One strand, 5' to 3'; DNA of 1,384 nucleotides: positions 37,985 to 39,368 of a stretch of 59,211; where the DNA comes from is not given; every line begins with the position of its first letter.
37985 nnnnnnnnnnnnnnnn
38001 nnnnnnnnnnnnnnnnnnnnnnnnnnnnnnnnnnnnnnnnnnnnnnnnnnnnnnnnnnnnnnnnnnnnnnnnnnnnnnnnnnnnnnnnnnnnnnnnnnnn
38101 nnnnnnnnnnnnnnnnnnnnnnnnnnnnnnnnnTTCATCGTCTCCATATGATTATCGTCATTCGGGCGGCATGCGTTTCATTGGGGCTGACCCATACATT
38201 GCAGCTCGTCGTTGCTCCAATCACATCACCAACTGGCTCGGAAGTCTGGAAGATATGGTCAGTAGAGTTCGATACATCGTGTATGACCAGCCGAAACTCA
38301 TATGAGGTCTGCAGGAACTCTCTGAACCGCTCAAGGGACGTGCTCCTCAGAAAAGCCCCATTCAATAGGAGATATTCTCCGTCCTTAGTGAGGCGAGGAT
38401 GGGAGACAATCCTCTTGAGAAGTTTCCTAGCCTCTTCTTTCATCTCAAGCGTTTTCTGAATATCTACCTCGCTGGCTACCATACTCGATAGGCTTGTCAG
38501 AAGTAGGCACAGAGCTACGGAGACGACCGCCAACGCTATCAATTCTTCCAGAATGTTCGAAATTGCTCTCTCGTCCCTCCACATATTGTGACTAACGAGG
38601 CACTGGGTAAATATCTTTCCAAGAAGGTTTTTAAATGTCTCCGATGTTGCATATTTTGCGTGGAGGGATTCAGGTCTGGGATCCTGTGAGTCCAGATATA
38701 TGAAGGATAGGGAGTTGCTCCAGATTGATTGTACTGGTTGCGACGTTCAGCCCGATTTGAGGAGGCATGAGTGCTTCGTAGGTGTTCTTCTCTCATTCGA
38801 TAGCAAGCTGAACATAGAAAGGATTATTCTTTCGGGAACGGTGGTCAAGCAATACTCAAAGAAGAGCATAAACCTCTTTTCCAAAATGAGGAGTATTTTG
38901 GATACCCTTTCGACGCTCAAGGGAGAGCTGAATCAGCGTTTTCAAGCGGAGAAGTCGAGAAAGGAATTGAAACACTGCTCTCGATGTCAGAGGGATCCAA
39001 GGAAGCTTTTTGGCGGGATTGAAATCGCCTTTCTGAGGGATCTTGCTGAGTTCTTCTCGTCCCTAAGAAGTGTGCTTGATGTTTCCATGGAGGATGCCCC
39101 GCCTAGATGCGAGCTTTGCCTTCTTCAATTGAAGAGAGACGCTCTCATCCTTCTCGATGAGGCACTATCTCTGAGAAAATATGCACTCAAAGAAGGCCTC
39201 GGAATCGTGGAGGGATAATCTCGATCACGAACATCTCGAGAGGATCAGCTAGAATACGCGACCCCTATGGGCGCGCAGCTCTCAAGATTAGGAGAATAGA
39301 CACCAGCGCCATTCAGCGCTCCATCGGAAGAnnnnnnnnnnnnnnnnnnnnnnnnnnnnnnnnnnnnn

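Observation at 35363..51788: Minimal type IV pilus-like machine wedged between giant secreted hydrolases: candidate secretion or adhesion-degradation module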

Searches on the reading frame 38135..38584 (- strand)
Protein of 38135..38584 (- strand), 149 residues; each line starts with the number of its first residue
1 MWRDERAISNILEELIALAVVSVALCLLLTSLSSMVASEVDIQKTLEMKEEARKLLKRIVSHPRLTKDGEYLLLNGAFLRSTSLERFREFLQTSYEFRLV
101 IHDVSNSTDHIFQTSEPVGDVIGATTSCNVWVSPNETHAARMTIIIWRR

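Call 5: search_protein_families(library=pfam, proteins=[window:38135-38584:-], max_evalue=0.01)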
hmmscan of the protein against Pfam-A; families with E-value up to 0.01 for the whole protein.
window:38135-38584:- (149 aa): 0 families

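Call 6: search_protein_families(library=ncbifam, proteins=[window:38135-38584:-], max_evalue=0.01)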
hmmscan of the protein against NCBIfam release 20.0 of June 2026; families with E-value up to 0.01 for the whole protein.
window:38135-38584:- (149 aa): 1 family
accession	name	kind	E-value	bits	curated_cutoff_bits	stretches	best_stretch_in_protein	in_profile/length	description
NF041013.1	T4P_ComGE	equivalog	0.0072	16.4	49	1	12-55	9-52/83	competence type IV pilus minor pilin ComGE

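Call 10: search_protein_families(library=pfam, proteins=[window:38135-38584:-], max_evalue=10)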
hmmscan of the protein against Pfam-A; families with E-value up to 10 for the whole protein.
window:38135-38584:- (149 aa): 2 families
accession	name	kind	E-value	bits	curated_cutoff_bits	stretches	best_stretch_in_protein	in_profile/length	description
PF03936.21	Terpene_synth_C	-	0.085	12.6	26.3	1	2-68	132-196/241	Terpene synthase family, metal binding domain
PF23928.1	DUF7266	-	0.15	12.2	27.6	1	4-37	2-36/145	Family of unknown function (DUF7266)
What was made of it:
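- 38135..38584 (-): Pilin-like protein B (149 aa). N-terminus MWRDERA|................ Lies 1 nt upstream of protein A, so probably in one operon with it. Weak N-terminal matches to DUF7266 (E 0.15, call 10) and ComGE minor pilin (E 0.007, call 6).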

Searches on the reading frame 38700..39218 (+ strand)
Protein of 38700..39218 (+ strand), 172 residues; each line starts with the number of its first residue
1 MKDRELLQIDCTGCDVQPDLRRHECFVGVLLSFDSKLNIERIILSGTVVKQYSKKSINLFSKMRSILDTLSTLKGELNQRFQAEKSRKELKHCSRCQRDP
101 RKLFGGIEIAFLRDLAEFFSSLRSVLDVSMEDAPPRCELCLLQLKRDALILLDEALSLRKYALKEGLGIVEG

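Call 5: search_protein_families(library=pfam, proteins=[window:38700-39218:+], max_evalue=0.01)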
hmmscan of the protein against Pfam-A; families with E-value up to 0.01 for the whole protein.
window:38700-39218:+ (172 aa): 0 families

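Call 6: search_protein_families(library=ncbifam, proteins=[window:38700-39218:+], max_evalue=0.01)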
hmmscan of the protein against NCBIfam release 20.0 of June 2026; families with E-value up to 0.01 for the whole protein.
window:38700-39218:+ (172 aa): 0 families

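Call 10: search_protein_families(library=pfam, proteins=[window:38700-39218:+], max_evalue=10)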
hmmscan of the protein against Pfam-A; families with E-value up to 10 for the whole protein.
window:38700-39218:+ (172 aa): 0 families

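Call 90: search_solved_structures(query=A6, max_evalue=10)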
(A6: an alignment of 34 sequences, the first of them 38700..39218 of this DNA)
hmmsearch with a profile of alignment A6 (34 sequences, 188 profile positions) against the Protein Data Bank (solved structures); distinct sequences matched with E-value up to 10: 3.
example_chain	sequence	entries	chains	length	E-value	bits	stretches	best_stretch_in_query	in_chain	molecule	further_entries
3a68_A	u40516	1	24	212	0.0095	18.5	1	61-94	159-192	Ferritin-4, chloroplastic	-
3a9q_A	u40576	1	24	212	0.02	17.4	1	61-94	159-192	Ferritin-4, chloroplastic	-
7ck8_A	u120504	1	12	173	0.6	12.6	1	64-95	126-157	Ferritin heavy chain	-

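Call 91: search_protein_families(library=pfam, alignment_id=A6, max_evalue=1)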
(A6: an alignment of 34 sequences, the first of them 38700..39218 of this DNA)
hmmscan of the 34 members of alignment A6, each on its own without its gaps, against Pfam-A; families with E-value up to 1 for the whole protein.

A. member 1, window:38700-39218:+ (172 aa): 0 families

B. families by the number of members that match (of 34 scanned): 39 families (the first 25 are shown)
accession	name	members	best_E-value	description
PF00684.25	DnaJ_CXXCXGXG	3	0.0038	DnaJ central domain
PF05180.17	zf-DNL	2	0.052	DNL zinc finger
PF05907.18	CXXC_Zn-b_euk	2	0.084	CXXC motif containing zinc binding protein, eukaryotic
PF20512.3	PMI_typeI_hel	2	0.092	Phosphomannose isomerase type I, helical insertion domain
PF13717.11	Zn_ribbon_4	2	0.12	zinc-ribbon domain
PF02372.20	IL15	2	0.21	Interleukin 15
PF14643.11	DUF4455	1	0.0028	Domain of unknown function (DUF4455)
PF17312.8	Helveticin_J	1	0.021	Bacteriocin helveticin-J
PF01423.28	LSM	1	0.035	LSM domain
PF19211.5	CoV_NSP2_N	1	0.039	Coronavirus replicase NSP2, N-terminal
PF20839.3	DUF5382_C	1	0.041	Family of unknown function (DUF5382) C-terminal domain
PF14116.11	YyzF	1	0.044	YyzF-like protein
PF09846.14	OapB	1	0.074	Origin-associated protein OapB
PF17915.7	zf_Rg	1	0.074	Reverse gyrase zinc finger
PF13125.11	DUF3958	1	0.086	Protein of unknown function (DUF3958)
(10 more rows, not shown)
